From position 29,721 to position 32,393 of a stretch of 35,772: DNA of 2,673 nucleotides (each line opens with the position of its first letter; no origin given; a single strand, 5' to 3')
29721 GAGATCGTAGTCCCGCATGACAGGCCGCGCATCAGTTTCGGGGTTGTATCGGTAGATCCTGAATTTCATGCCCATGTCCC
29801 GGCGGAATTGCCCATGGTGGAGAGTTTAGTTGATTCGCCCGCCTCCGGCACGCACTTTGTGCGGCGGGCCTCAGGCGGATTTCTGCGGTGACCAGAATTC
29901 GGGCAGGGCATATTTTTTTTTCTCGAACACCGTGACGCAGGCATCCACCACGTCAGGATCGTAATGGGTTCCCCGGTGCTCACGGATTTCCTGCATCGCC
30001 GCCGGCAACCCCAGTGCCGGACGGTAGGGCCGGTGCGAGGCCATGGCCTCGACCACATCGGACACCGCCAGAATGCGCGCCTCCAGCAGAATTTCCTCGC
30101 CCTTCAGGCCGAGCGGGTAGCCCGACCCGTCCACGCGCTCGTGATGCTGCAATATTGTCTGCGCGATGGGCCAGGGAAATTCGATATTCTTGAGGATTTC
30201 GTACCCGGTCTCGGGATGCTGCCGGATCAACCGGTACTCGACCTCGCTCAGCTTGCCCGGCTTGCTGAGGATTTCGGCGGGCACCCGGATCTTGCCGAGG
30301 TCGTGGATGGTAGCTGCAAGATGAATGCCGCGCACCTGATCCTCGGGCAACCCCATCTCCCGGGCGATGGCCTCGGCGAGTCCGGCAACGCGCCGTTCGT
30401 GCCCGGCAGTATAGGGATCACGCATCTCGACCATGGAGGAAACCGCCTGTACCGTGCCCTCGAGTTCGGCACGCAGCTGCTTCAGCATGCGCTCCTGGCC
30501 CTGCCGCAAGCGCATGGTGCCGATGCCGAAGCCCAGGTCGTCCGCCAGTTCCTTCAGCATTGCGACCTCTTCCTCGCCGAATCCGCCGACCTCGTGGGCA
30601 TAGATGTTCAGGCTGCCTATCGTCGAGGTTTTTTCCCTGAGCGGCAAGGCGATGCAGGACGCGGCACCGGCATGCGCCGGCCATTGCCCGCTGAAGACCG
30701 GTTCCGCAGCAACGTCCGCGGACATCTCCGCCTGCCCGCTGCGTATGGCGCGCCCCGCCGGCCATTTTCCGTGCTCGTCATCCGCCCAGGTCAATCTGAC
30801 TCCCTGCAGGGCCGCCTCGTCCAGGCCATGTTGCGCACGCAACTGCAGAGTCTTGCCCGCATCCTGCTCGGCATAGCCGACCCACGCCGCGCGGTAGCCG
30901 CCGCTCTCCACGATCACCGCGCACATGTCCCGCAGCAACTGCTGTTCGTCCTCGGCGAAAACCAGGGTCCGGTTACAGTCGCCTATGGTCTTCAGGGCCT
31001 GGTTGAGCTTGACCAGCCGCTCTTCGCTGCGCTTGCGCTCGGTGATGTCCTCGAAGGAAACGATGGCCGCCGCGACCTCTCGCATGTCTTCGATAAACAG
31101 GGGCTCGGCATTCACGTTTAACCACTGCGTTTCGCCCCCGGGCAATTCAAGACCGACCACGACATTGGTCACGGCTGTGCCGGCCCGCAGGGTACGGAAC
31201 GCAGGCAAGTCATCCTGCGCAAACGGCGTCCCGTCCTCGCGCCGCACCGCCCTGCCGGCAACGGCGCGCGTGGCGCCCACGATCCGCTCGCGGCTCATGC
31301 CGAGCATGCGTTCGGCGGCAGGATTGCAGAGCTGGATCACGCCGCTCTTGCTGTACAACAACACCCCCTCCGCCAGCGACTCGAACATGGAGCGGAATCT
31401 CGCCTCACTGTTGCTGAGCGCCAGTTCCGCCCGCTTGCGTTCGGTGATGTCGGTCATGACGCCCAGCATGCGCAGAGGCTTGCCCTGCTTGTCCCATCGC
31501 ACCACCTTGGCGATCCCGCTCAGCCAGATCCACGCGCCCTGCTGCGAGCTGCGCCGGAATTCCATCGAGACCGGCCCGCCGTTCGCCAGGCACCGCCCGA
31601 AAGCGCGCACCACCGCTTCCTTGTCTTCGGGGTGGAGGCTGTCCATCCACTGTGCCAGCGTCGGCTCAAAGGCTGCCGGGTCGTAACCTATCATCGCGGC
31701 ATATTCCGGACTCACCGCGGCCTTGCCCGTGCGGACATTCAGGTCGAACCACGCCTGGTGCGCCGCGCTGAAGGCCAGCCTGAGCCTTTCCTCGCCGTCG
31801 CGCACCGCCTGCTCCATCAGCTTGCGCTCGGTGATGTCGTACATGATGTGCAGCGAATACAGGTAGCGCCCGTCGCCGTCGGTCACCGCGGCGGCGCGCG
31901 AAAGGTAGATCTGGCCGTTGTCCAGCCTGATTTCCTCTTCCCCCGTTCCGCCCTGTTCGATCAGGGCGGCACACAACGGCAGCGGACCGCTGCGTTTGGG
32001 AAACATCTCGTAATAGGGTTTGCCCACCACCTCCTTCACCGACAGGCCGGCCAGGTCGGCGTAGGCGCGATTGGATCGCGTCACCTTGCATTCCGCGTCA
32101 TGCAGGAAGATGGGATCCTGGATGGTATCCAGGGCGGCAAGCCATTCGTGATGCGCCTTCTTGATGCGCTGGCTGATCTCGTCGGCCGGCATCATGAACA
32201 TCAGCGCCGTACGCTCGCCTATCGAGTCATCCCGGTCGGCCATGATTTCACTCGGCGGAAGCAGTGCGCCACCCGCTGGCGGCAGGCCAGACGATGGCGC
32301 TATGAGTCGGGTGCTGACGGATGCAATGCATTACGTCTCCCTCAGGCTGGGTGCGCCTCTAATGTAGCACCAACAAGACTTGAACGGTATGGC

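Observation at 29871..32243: A multi-PAS/GAF HD-GYP c-di-GMP phosphodiesterase gene inserted between sdhA and sdhB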

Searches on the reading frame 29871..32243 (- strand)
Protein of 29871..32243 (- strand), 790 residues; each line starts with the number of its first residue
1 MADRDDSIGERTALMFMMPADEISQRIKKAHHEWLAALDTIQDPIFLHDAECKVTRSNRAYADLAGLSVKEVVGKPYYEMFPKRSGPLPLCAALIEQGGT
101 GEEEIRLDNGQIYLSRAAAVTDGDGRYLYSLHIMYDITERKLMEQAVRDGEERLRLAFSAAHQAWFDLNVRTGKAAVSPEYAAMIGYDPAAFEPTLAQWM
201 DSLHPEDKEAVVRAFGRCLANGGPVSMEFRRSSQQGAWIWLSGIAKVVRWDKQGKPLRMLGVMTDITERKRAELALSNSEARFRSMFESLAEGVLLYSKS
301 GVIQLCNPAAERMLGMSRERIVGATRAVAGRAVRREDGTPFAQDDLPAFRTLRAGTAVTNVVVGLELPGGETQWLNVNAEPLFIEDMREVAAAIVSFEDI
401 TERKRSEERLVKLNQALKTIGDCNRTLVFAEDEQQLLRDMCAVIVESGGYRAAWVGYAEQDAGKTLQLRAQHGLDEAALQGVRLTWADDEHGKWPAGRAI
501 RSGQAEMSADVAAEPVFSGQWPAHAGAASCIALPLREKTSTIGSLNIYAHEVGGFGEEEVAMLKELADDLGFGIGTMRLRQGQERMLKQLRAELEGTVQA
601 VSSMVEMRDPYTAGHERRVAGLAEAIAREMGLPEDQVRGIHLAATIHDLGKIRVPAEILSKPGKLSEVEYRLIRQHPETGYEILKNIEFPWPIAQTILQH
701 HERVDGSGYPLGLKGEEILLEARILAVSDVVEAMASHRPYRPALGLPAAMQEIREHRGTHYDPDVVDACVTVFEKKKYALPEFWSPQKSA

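Call 4: search_protein_families(library=pfam, proteins=[window:29871-32243:-])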
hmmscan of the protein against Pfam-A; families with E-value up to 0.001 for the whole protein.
window:29871-32243:- (790 aa): 10 families
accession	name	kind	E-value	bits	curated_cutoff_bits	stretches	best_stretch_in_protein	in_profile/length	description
PF13487.12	HD_5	-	4.5e-46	157.1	27.2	1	600-765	2-170/170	HD domain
PF08448.16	PAS_4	-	5e-28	98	23.1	3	38-141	1-109/110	PAS fold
PF08447.18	PAS_3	-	3.3e-24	85.4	25.6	1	176-263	3-89/89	PAS fold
PF13426.13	PAS_9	-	7.3e-21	74.8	27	2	292-402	2-103/103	PAS domain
PF01966.28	HD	-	7.3e-20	71.8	22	1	613-734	2-116/116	HD domain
PF13185.12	GAF_2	-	9.3e-20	71.7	28.6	1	431-574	2-135/136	GAF domain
PF00989.32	PAS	-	1.4e-19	70.6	22.6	2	36-136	5-112/113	PAS fold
PF13188.13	PAS_8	-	1.2e-13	50.8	21.8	1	281-322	1-44/65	PAS domain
PF01590.32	GAF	-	3.9e-09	37.6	22.4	1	433-572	2-131/133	GAF domain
PF12860.13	PAS_7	-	7.1e-07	29.8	27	0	288-408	2-115/115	PAS fold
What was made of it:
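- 29871..32243 (-): PAS-PAS-PAS-GAF-HD-GYP sensor phosphodiesterase (790 aa). In nt: PAS1 31821-32132, PAS2 31455-31718, PAS3 31038-31370, GAF 30522-30953, HD-GYP 29949-30446. Pfam (call 4).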

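Call 8: find_encoding_contigs(protein=window:29871-32243:-, flank=10000, max_places=6)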
Protein window:29871-32243:- (790 aa): 8 contigs read that carry it; 6 places shown.
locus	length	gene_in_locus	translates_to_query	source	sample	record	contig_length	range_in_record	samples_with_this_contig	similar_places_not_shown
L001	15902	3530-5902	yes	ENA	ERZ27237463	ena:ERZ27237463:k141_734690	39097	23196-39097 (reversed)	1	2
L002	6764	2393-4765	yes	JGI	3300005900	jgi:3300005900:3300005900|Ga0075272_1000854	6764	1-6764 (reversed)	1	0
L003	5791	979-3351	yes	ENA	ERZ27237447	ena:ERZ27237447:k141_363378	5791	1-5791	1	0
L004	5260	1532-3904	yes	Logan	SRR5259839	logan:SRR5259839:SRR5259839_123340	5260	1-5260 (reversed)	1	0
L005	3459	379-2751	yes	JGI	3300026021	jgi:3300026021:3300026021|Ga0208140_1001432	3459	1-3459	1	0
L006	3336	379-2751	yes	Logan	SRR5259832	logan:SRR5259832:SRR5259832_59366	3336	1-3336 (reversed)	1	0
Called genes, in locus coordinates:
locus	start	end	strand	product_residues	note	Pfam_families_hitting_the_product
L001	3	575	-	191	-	PF00056:Ldh_1_N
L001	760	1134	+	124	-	PF01127:Sdh_cyt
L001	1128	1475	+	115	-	PF01127:Sdh_cyt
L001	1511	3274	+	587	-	PF00890:FAD_binding_2, PF01266:DAO (weak), PF07992:Pyr_redox_2 (faint), PF02910:Succ_DH_flav_C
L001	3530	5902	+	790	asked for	PF00989:PAS (weak), PF08448:PAS_4, PF08447:PAS_3, PF08448:PAS_4, PF01590:GAF, PF13185:GAF_2, PF01966:HD, PF13487:HD_5, +5 more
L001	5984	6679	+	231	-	PF13085:Fer2_3, PF13183:Fer4_8, PF13237:Fer4_10, PF13534:Fer4_17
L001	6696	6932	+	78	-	PF03937:Sdh5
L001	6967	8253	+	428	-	PF00285:Citrate_synt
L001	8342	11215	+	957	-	PF16078:2-oxogl_dehyd_N, PF00676:E1_dh, PF02779:Transket_pyr, PF16870:OxoGdeHyase_C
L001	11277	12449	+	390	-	-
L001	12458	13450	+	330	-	PF08240:ADH_N, PF00107:ADH_zinc_N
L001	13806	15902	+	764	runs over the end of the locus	PF00989:PAS (weak), PF08448:PAS_4, PF00989:PAS, PF08447:PAS_3, PF08448:PAS_4, PF13426:PAS_9, PF00990:GGDEF, PF00563:EAL, +2 more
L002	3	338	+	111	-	?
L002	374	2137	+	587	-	PF00890:FAD_binding_2, PF01266:DAO (weak), PF07992:Pyr_redox_2 (faint), PF02910:Succ_DH_flav_C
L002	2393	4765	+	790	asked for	PF00989:PAS (weak), PF08448:PAS_4, PF08447:PAS_3, PF08448:PAS_4, PF01590:GAF, PF13185:GAF_2, PF01966:HD, PF13487:HD_5, +5 more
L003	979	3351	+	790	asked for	PF00989:PAS (weak), PF08448:PAS_4, PF08447:PAS_3, PF08448:PAS_4, PF01590:GAF, PF13185:GAF_2, PF01966:HD, PF13487:HD_5, +5 more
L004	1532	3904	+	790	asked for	PF00989:PAS (weak), PF08448:PAS_4, PF08447:PAS_3, PF08448:PAS_4, PF01590:GAF, PF13185:GAF_2, PF01966:HD, PF13487:HD_5, +5 more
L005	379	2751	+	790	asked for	PF00989:PAS (weak), PF08448:PAS_4, PF08447:PAS_3, PF08448:PAS_4, PF01590:GAF, PF13185:GAF_2, PF01966:HD, PF13487:HD_5, +5 more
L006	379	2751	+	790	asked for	PF00989:PAS (weak), PF08448:PAS_4, PF08447:PAS_3, PF08448:PAS_4, PF01590:GAF, PF13185:GAF_2, PF01966:HD, PF13487:HD_5, +5 more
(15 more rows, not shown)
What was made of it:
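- Checked: The identical sensor protein is on 8 contigs from ENA, JGI and Logan assemblies with the same neighbours in the 6 places shown, as far as each contig reaches (call 8).
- Eight contigs from different samples and assemblers carry the identical protein, with the same neighbours in the 6 places shown (call 8).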
